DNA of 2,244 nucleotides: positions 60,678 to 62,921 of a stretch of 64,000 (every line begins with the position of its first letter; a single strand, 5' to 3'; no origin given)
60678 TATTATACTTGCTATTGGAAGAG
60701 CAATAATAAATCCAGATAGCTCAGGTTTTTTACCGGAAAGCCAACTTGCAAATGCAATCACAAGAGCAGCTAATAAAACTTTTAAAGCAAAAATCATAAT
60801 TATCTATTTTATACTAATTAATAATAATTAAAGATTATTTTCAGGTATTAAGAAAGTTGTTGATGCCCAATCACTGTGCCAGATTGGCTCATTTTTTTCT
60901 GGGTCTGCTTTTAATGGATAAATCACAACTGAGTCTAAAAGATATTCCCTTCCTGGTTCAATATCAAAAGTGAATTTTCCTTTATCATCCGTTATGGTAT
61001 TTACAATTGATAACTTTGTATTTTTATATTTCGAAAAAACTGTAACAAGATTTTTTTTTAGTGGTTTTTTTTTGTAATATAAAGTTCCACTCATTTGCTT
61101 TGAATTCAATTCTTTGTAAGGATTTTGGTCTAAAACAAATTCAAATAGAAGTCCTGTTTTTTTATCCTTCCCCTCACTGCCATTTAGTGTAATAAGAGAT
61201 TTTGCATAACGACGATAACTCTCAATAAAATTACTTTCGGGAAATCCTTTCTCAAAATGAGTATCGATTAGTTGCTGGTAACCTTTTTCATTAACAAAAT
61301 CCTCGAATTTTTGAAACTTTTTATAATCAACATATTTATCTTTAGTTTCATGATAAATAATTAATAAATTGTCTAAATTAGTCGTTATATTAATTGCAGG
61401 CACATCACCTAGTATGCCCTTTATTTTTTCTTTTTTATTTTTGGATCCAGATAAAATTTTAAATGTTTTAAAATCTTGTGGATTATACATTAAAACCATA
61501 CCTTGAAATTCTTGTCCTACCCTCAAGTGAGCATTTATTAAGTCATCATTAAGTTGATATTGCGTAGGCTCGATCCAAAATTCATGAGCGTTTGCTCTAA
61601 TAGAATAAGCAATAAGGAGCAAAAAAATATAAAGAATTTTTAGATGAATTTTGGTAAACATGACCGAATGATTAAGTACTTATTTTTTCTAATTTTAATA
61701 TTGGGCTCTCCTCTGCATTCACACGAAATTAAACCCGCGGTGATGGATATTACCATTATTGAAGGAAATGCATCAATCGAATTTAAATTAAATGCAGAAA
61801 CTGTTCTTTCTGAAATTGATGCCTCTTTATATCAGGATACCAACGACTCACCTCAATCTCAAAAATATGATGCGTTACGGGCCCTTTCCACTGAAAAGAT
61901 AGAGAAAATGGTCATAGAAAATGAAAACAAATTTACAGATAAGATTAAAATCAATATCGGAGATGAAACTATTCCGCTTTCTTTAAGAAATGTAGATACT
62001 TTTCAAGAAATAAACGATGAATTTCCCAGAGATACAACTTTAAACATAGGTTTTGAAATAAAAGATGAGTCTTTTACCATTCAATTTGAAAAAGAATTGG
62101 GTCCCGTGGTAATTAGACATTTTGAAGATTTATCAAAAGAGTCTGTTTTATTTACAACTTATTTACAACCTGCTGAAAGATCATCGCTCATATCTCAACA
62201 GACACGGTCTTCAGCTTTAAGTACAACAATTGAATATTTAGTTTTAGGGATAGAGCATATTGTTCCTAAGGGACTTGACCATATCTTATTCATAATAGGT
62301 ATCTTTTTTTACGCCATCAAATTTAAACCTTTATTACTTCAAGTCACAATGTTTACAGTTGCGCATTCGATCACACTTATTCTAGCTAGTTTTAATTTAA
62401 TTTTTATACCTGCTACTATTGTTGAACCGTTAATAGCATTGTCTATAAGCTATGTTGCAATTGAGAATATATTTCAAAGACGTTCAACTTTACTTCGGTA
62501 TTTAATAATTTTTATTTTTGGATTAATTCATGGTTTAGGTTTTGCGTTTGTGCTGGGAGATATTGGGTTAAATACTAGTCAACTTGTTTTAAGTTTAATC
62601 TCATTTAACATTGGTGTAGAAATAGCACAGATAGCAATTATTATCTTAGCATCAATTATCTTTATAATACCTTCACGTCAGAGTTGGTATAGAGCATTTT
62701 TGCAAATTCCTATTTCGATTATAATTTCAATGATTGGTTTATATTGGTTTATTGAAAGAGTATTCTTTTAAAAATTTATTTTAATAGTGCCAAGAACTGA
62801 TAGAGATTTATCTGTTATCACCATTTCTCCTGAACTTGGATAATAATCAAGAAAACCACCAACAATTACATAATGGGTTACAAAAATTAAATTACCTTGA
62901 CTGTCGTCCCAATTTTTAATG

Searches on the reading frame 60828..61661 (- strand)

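Call 99: search_protein_families(library=pfam, max_evalue=0.00001, proteins=[window:60828-61661:-])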
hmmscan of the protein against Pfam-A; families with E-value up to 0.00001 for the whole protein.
window:60828-61661:- (277 aa): 1 family
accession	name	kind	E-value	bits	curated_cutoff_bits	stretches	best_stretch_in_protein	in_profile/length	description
PF10670.15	DUF4198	-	6.3e-22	79.2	34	1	23-243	1-204/209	Domain of unknown function (DUF4198)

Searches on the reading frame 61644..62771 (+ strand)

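Call 99: search_protein_families(library=pfam, max_evalue=0.00001, proteins=[window:61644-62771:+])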
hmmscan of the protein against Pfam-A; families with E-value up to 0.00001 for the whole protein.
window:61644-62771:+ (375 aa): 1 family
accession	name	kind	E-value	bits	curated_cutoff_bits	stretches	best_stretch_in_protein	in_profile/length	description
PF13795.12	HupE_UreJ_2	-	2.3e-44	151.3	24.5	1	198-342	1-151/156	HupE / UreJ protein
